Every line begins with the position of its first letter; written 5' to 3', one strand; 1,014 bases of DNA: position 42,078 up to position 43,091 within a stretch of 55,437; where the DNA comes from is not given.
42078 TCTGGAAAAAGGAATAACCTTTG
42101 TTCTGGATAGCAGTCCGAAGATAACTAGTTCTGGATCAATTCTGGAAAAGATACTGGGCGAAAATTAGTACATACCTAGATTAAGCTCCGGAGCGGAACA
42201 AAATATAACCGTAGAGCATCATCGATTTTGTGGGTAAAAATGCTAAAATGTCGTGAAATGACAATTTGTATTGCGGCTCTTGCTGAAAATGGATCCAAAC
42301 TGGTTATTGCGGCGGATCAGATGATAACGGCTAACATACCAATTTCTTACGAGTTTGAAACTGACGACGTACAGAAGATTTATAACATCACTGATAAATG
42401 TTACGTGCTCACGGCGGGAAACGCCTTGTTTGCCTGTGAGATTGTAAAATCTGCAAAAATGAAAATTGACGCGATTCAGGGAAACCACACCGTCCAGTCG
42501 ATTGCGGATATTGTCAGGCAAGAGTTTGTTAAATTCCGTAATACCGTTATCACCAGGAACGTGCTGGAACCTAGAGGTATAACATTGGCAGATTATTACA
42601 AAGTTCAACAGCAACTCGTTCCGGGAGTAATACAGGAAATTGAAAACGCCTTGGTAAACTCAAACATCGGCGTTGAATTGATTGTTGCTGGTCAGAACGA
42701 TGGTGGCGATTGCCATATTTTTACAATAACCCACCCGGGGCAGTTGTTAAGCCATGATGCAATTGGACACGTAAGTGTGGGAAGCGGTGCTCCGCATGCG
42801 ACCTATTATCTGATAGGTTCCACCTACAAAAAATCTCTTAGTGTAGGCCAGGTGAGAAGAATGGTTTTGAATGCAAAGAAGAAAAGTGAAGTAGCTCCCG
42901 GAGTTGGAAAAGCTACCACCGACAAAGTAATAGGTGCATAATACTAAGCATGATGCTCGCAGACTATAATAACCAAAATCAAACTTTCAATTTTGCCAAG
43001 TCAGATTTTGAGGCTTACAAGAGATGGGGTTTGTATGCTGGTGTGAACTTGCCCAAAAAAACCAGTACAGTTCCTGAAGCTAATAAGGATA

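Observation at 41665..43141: Nucleotidyltransferase + proteasome-beta/HslV-like Ntn hydrolase + 63-aa ORF: candidate undescribed system inside the island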

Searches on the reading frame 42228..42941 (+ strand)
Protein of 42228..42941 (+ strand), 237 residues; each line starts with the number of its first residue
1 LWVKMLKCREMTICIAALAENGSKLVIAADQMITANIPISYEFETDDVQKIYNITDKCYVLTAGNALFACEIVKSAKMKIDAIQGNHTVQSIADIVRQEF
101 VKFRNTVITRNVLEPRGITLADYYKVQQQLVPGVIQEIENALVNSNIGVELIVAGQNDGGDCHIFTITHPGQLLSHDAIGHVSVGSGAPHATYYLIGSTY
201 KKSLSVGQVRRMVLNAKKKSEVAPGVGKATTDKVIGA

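Call 3: search_protein_families(library=pfam, proteins=[window:42228-42941:+], max_evalue=0.1)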
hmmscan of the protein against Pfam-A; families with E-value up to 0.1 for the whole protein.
window:42228-42941:+ (237 aa): 2 families
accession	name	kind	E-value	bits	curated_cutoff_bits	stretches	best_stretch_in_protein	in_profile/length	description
PF00227.31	Proteasome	-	1.4e-07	31.8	22.4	2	146-216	102-169/189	Proteasome subunit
PF09114.16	MotA_activ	-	0.034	14.7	26.1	0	118-166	23-71/95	Transcription factor MotA, activation domain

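Call 4: search_protein_families(library=ncbifam, proteins=[window:42228-42941:+], max_evalue=0.1)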
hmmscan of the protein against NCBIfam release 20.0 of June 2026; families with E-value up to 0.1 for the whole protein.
window:42228-42941:+ (237 aa): 4 families
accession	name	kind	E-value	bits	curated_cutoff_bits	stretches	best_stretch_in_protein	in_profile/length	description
TIGR03634.1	arc_protsome_B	equivalog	1.1e-06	28.4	224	1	148-218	97-162/185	archaeal proteasome endopeptidase complex subunit beta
TIGR03633.1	arc_protsome_A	equivalog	1.1e-05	25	287.35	1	147-219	127-194/230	archaeal proteasome endopeptidase complex subunit alpha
NF003075.0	PRK03996.1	subfamily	5.2e-05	22.7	219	1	148-219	135-201/248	archaeal proteasome endopeptidase complex subunit alpha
NF041006.2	cell_div_CdvC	equivalog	0.0057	15.6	650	1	84-138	303-357/370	cell division protein CdvC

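Call 5: search_protein_families(library=padloc, proteins=[window:42228-42941:+], max_evalue=0.1)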
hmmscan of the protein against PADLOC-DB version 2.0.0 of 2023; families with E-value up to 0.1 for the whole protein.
window:42228-42941:+ (237 aa): 0 families

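Call 6: search_solved_structures(query=window:42258-42941:+, max_evalue=10, show_alignments=3)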
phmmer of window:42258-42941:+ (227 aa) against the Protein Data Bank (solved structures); distinct sequences matched with E-value up to 10: 8.
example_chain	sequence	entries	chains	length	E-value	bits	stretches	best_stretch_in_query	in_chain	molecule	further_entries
4lgm_A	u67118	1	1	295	0.15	15.1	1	74-129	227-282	Vps4 AAA ATPase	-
4lcb_A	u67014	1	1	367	0.24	14.4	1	76-130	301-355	Cell division protein CdvC, Vps4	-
4d81_A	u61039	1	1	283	0.38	13.8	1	73-129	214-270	AAA ATPase, central domain protein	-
4d82_A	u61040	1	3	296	0.4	13.7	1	73-129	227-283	AAA ATPase, central domain protein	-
9hcj_D0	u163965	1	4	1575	0.44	13.6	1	24-111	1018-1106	Nucleoporin 155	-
4d80_A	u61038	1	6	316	0.44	13.6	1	73-129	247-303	AAA ATPASE, CENTRAL DOMAIN PROTEIN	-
9q1a_A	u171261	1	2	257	0.82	12.7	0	111-155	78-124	D-lysine 5,6-aminomutase beta subunit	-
8t0v_C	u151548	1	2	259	0.83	12.7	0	111-155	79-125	D-lysine 5,6-aminomutase beta subunit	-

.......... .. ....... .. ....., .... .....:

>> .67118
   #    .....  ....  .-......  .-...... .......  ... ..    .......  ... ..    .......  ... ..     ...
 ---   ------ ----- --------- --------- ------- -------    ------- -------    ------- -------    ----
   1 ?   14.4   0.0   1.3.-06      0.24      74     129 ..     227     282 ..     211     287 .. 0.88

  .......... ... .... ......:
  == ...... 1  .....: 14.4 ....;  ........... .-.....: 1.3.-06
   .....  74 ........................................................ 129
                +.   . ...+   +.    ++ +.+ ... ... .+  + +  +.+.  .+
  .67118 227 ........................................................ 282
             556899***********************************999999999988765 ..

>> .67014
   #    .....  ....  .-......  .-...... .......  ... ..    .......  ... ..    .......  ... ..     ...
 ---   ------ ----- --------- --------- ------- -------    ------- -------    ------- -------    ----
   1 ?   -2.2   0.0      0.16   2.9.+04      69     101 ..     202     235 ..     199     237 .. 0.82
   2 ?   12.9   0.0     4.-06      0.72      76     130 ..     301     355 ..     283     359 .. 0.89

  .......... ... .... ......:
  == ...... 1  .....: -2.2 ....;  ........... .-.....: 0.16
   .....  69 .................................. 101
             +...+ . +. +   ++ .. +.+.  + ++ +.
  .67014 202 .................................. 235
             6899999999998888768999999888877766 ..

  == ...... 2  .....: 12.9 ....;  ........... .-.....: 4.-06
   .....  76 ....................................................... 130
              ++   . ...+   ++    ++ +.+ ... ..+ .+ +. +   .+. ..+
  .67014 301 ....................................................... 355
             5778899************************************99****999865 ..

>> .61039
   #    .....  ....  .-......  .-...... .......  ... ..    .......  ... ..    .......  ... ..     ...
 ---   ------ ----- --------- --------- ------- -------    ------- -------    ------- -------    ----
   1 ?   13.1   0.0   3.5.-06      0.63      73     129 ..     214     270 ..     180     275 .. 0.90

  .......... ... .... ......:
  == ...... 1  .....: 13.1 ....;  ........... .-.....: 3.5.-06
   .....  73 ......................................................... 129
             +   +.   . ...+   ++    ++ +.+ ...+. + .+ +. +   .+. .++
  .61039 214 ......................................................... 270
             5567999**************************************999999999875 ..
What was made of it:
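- Tried and rejected: A single-sequence search of PDB sequences gave only spurious weak Vps4 hits (call 6).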

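Call 7: find_homologous_proteins(query=window:42258-42941:+, max_evalue=0.001)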
Query window:42258-42941:+ (227 aa): 206 proteins with E <= 0.001 among 739 candidates; the best 120 are listed.
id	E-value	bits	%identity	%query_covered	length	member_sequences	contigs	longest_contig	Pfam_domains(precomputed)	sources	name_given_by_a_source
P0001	4.1e-143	492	100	100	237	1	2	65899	PF00227.32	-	-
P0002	6.0e-100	351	71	97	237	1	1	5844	PF00227.32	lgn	-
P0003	2.7e-82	294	60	99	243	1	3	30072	PF00227.32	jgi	-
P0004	4.2e-82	293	62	99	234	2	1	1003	PF00227.32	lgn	-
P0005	1.5e-81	291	58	99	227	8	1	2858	PF00227.32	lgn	-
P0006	2.6e-81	290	62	97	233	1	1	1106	PF00227.32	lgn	-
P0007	4.2e-80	286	60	99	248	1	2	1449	PF00227.32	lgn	-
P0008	6.4e-79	283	61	97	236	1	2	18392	PF00227.32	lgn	-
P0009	9.1e-79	282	60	97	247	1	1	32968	PF00227.32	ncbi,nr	ncbi:MAG: hypothetical protein CEE43_17040 [Promethearchaeota archaeon Loki_b32]|nr:MAG: hypothetica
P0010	8.4e-78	279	59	97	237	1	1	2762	PF00227.32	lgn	-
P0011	1.8e-77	278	58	99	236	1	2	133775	PF00227.32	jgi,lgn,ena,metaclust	metaclust:\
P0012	3.0e-77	277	57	99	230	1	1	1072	PF00227.32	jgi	jgi:20S proteasome alpha/beta subunit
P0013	7.4e-77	276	58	97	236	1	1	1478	PF00227.32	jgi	-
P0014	1.5e-75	272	56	97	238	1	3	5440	PF00227.32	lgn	-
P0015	2.1e-75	271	58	97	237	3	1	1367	PF00227.32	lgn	-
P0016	2.6e-75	271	57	100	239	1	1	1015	PF00227.32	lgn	-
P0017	2.7e-75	271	56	97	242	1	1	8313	PF00227.32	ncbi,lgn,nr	ncbi:MAG: hypothetical protein M1514_03435 [Patescibacteria group bacterium]|nr:hypothetical protein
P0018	7.0e-75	269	56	97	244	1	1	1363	PF00227.32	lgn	-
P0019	7.1e-75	269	59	99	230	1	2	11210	PF00227.32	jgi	-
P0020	1.7e-74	268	56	99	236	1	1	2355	PF00227.32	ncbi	-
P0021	2.0e-74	268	57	97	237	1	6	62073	PF00227.32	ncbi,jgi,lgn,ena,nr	ncbi:MAG TPA: hypothetical protein VMW04_04105 [Patescibacteria group bacterium]|nr:hypothetical pro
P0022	2.6e-74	268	56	99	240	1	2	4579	PF00227.32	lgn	-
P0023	5.5e-74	266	58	97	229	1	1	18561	PF00227.32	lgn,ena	-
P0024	5.8e-74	266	60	97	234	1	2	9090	PF00227.32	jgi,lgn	jgi:20S proteasome alpha/beta subunit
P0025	7.9e-73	263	57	97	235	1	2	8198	PF00227.32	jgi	jgi:20S proteasome alpha/beta subunit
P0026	1.4e-72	262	57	97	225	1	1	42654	PF00227.32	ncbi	-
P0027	4.8e-72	260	55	97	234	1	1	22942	PF00227.32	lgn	-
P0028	2.6e-71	258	57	97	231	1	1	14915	PF00227.32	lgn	-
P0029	5.0e-71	257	53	99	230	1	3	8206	PF00227.32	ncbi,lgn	-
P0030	7.7e-71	256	55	97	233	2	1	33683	PF00227.32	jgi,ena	-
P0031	1.1e-70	256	57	97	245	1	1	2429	PF00227.32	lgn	-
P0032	2.3e-70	255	55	97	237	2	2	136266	PF00227.32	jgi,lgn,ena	-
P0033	3.0e-70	254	56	97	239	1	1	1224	PF00227.32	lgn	-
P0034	6.9e-70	253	53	100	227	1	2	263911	PF00227.32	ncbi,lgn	-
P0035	1.6e-69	252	55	99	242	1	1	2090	PF00227.32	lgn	-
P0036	3.8e-69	251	55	94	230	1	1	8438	PF00227.32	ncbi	-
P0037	5.3e-69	250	53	97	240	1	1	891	PF00227.32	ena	-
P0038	5.2e-68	247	54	97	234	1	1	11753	PF00227.32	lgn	-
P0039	5.6e-68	247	53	97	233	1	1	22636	PF00227.32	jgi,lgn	jgi:20S proteasome alpha/beta subunit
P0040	2.6e-67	245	52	99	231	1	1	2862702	PF00227.32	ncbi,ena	-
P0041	1.4e-66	242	53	97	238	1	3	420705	PF00227.32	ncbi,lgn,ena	-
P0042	1.1e-65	239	52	99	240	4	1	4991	PF00227.32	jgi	jgi:hypothetical protein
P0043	1.4e-65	239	52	97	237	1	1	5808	PF00227.32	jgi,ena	-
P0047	1.3e-62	229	55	88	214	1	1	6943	PF00227.32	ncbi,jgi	ncbi:MAG: hypothetical protein ACOX50_04675 [Patescibacteria group bacterium]|jgi:20S proteasome alp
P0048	6.4e-62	227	48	100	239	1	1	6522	PF00227.32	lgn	-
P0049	2.5e-61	225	51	97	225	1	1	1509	PF00227.32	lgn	-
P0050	2.3e-60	222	51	97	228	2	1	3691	PF00227.32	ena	-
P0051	4.9e-60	221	49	97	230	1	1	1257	PF00227.32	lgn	-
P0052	6.7e-60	220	48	99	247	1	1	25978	PF00227.32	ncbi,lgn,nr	ncbi:MAG: hypothetical protein Q8N84_02480 [bacterium]|nr:hypothetical protein [bacterium]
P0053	3.5e-59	218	51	97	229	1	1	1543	PF00227.32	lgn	-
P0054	6.8e-59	217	48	97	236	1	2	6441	PF00227.32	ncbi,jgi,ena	-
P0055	7.1e-59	217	48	97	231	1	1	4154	PF00227.32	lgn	-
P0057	6.6e-58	214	49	97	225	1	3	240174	PF00227.32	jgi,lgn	-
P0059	2.0e-57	212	50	97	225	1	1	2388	PF00227.32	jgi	-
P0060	2.8e-57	212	47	99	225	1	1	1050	PF00227.32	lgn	-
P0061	2.9e-57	212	48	97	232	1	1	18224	PF00227.32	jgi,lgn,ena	-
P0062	3.0e-57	212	46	97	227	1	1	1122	PF00227.32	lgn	-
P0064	3.5e-57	212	47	99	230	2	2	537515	PF00227.32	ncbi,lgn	-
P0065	3.8e-57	211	48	97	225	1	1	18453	PF00227.32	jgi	jgi:hypothetical protein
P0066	4.1e-57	211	50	97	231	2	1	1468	PF00227.32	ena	-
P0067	4.7e-57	211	50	97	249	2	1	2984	PF00227.32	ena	-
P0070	2.1e-56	209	50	97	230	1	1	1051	PF00227.32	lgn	-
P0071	2.4e-56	209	49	97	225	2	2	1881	PF00227.32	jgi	-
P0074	4.8e-56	208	48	97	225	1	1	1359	PF00227.32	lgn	-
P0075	6.6e-56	207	46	99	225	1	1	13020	PF00227.32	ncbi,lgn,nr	ncbi:MAG: hypothetical protein PHR56_06140 [Dehalococcoidales bacterium]|nr:hypothetical protein [De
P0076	7.4e-56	207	48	99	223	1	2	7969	PF00227.32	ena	-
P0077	8.9e-56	207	47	97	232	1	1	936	PF00227.32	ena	-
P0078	1.5e-55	206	47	97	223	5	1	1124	PF00227.32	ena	-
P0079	1.7e-55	206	48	97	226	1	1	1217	PF00227.32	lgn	-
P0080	1.7e-55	206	49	97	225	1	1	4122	PF00227.32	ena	-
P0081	1.9e-55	206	47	97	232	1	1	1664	PF00227.32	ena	-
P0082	2.2e-55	206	50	97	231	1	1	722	PF00227.32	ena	-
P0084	3.0e-55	205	47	96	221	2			PF00227.32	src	-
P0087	5.3e-55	204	46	100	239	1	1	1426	PF00227.32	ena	-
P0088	5.7e-55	204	50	97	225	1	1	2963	PF00227.32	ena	-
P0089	6.1e-55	204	47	100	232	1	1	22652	PF00227.32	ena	-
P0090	6.8e-55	204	48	97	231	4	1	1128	PF00227.32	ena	-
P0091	6.9e-55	204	49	97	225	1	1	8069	PF00227.32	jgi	-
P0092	8.0e-55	204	47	97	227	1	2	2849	PF00227.32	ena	-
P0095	1.4e-54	203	48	97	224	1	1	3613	PF00227.32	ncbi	-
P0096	1.5e-54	203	47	97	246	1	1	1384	PF00227.32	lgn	-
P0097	1.5e-54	203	48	97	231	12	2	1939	PF00227.32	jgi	-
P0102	2.3e-54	202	49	97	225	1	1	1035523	PF00227.32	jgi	jgi:hypothetical protein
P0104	2.5e-54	202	47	99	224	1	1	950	PF00227.32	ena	-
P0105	3.3e-54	202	48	97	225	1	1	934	PF00227.32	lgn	-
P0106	3.8e-54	202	48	97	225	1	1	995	PF00227.32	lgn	-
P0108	4.5e-54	201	49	97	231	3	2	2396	PF00227.32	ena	-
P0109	4.8e-54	201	48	97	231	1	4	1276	PF00227.32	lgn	-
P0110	4.9e-54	201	47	97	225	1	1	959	PF00227.32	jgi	jgi:20S proteasome alpha/beta subunit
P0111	5.7e-54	201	45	97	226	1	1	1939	PF00227.32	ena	-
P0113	9.9e-54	200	48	97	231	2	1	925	PF00227.32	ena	-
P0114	1.2e-53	200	45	97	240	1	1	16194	PF00227.32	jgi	jgi:hypothetical protein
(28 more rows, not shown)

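Call 9: find_related_loci(query=A1, collection=genome_contigs, flank=6000)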
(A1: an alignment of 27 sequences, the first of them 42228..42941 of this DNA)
Query A1 (237 aa) in genome_contigs; peptide patterns used: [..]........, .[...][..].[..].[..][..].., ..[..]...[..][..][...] (x = any residue, [..] = any of these).
166 stretches matched a pattern; 83 encode a relative of the query (tblastn E <= 1e-3); the best 80 are kept; 77 distinct loci.
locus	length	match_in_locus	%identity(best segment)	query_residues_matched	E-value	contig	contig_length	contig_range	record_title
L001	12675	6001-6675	60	11-231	4e-87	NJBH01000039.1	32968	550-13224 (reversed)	MAG: Promethearchaeota archaeon Loki_b32 896, whole genome shotgun sequence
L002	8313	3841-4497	56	11-230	3e-82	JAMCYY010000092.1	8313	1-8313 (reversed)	MAG: Patescibacteria group bacterium isolate FK_Sedi_B_Bin.329 NODE_37146_length_8313_cov_2.64879, whole genome shotgun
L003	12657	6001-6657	57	11-230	2e-81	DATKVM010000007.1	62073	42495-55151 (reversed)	MAG TPA_asm: Patescibacteria group bacterium isolate SMAG_U14133 k141_1115568, whole genome shotgun sequence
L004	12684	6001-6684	56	11-235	6e-75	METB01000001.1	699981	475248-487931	MAG: candidate division Kazan bacterium RIFCSPHIGHO2_01_FULL_44_14 RIFCSPHIGHO2_01_FULL_KAZAN_44_14, whole genome shotgu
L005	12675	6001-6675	53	11-231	1e-74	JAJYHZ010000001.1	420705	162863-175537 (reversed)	MAG: bacterium isolate DBS2-1.bin102 NODE_8_length_420705_cov_42.367877, whole genome shotgun sequence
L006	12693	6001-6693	52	9-234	4e-74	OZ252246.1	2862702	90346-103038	MAG: Nitrospinales bacterium isolate 09764799-6df8-48cc-ac82-a3f7e3b0517f genome assembly, chromosome: 1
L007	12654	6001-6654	50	11-230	1e-68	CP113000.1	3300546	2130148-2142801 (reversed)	MAG: Thermodesulfobacteriota bacterium isolate ORM2a chromosome, complete genome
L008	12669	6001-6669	51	11-235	8e-66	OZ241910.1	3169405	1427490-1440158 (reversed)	MAG: Phototrophicaceae bacterium isolate b4d640d6-794a-4a8a-862b-13f166692844 genome assembly, chromosome: 1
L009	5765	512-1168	48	11-230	1e-65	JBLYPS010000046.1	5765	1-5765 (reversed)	MAG: Dehalococcoidia bacterium isolate CedChl2 CedChl2_contig_46, whole genome shotgun sequence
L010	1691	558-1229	51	10-235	1e-67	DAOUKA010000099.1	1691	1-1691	MAG TPA_asm: Anaerolineae bacterium isolate S35_287 k185_343160, whole genome shotgun sequence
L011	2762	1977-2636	48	11-230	9e-64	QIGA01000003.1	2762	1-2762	MAG: Chloroflexi bacterium isolate SZUA-161 Ga0063294_10050572, whole genome shotgun sequence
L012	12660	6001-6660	49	11-230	9e-63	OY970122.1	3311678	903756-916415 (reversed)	MAG: Candidatus Aminicenantes bacterium isolate MFD04408.bin.1.13 genome assembly, chromosome: 1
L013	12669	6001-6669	46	11-235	7e-63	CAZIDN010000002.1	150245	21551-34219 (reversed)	MAG TPA_asm: uncultured Eubacteriales bacterium isolate binchicken_co376_288 genome assembly, contig: NODE_40_length_150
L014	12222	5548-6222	46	11-235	2e-62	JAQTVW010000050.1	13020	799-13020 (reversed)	MAG: Dehalococcoidales bacterium isolate STB_97 NODE_11887_length_13020_cov_3.860079_Sandtown_B, whole genome shotgun se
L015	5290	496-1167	48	7-230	7e-61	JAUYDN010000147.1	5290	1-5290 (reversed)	MAG: Dehalococcoidia bacterium isolate C20_metabat.bin.39 C20_k141_655182, whole genome shotgun sequence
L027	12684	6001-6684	42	7-235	2e-54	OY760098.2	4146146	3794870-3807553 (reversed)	MAG: Aggregatilineales bacterium isolate 38e3f777-17bf-4c24-a9d7-54fd166e8adf genome assembly, chromosome: 1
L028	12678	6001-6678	45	11-235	3e-54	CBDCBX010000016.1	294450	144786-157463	MAG: Acidobacteriota bacterium isolate 3beccde0-225e-480f-8752-c289bce3f7eb genome assembly, contig: contig_16, whole ge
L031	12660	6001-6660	43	11-231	1e-53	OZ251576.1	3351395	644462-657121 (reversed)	MAG: Phototrophicaceae bacterium isolate 3df2592a-ebff-4140-ac23-ef1c8211082c genome assembly, chromosome: 1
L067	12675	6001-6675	42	6-231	5e-50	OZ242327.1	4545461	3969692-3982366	MAG: Phototrophicaceae bacterium isolate b7996715-af31-4cd3-8209-f9ba1fb8c8b5 genome assembly, chromosome: 1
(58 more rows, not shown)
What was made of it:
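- The distribution is patchy over more than 20 phyla, and every genome hit but one is a MAG (call 9).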

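Call 10: find_related_loci(query=A1, collection=viral_contigs, flank=6000)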
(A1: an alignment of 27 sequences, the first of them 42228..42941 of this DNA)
Query A1 (237 aa) in viral_contigs; peptide patterns used: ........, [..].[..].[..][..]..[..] (x = any residue, [..] = any of these).
45 stretches matched a pattern; 2 encode a relative of the query (tblastn E <= 1e-3); 2 distinct loci.
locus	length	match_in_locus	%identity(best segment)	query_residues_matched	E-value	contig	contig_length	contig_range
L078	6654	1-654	50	11-230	2e-70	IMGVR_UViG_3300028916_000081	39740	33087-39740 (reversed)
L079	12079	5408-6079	28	11-235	4e-25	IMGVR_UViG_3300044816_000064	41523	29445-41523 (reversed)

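Call 18: find_related_loci(query=window:42258-42941:+, collection=metagenome_contigs, flank=6000)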
Query window:42258-42941:+ (227 aa) in metagenome_contigs; peptide patterns used: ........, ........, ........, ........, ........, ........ (x = any residue, [..] = any of these).
106 stretches matched a pattern; 3 encode a relative of the query (tblastn E <= 1e-3); 3 distinct loci.
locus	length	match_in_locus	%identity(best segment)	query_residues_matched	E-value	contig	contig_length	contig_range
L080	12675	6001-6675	60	1-225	6e-91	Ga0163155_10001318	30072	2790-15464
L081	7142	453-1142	53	1-225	1e-79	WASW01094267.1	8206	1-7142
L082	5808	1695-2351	52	1-221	4e-74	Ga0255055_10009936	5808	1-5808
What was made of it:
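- Tried and rejected: The metagenome scan with the single protein yielded only 3 loci (call 18).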

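Call 20: find_encoding_contigs(protein=P0002, flank=6000, max_places=2)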
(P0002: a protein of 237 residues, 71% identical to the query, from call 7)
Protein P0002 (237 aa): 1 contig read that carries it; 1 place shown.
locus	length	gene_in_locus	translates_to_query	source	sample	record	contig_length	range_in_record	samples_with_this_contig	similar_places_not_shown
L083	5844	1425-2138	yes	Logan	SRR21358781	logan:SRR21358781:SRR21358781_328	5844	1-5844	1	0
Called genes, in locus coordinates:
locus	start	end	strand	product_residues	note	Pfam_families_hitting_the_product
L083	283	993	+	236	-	-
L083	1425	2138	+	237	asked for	PF00227:Proteasome (weak)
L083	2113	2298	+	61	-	-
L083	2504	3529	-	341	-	PF00589:Phage_integrase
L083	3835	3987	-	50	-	-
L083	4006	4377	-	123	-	-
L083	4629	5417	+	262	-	PF00404:Dockerin_1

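Call 21: find_encoding_contigs(protein=P0008, flank=6000, max_places=2)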
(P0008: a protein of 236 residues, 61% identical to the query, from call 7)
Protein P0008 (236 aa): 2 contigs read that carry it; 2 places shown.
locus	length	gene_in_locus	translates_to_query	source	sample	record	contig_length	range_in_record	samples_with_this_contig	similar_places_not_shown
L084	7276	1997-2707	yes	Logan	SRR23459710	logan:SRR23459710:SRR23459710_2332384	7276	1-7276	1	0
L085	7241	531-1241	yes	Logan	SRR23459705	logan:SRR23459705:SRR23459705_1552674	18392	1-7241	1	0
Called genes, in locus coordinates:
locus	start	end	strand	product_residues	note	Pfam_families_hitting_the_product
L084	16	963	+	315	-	-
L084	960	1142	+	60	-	-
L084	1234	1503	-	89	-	-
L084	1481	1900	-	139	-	PF05766:NinG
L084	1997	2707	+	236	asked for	PF00227:Proteasome (weak)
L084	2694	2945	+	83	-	-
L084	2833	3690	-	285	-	PF12760:Zn_ribbon_IS1595, PF12762:DDE_Tnp_IS1595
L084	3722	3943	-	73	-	-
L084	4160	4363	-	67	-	-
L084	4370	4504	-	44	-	-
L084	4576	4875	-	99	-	-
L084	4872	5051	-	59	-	-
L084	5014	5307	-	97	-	-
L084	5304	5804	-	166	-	-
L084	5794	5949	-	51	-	-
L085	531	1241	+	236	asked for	PF00227:Proteasome (weak)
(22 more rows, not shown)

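Call 22: find_encoding_contigs(protein=P0011, flank=6000, max_places=2)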
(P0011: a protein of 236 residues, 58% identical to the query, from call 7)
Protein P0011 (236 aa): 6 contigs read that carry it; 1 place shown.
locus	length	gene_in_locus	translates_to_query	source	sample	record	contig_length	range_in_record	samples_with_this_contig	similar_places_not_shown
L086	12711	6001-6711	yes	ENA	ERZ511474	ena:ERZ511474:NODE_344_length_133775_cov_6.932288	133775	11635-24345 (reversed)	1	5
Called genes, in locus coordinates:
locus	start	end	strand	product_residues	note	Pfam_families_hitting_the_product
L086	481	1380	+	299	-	-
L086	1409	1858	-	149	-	PF00293:NUDIX, PF14815:NUDIX_4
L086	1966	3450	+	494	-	-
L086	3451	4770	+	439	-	-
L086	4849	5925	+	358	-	-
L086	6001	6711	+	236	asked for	PF00227:Proteasome (faint)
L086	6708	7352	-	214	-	PF01351:RNase_HII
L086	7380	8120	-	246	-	PF04402:SIMPL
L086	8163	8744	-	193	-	PF04203:Sortase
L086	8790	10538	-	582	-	PF00580:UvrD-helicase, PF13245:AAA_19, PF01443:Viral_helicase1 (faint), PF13361:UvrD_C, PF13538:UvrD_C_2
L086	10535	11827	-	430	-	PF27218:MJ0043_C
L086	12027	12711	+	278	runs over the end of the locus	PF05239:PRC (weak)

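Call 24: predict_structure(alignment_id=A1)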
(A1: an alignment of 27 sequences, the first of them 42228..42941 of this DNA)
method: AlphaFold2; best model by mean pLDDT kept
length: 237 residues; sequences in the alignment: 27
mean_pLDDT: 84.4   pTM: 0.82
mean pLDDT of the five models: 84.4, 83.5, 82.9, 82.8, 82.6
residues with pLDDT >= 90: 122; 70-90: 79; 50-70: 22; < 50: 14
segments of 3 or more residues with pLDDT < 50: 1-10, 37-39
pLDDT, mean of each block of 10 residues (from residue 1): 36 90 93 56 62 93 89 94 87 97 91 85 83 86 89 94 95 95 91 91 95 89 59 86
secondary structure, 60 per line:
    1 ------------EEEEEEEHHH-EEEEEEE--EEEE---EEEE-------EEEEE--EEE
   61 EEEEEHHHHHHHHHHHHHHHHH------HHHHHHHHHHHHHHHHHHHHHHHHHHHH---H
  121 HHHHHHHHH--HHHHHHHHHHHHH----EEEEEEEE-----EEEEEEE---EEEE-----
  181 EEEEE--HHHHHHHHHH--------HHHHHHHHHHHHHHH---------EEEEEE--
elements in order: E13-19 E24-30 E33-36 E40-43 E51-55 E58-65 H66-82 H89-116 H120-129 H132-144 E149-156 E162-168 E172-175 E181-185 H188-197 H206-220 E230-235
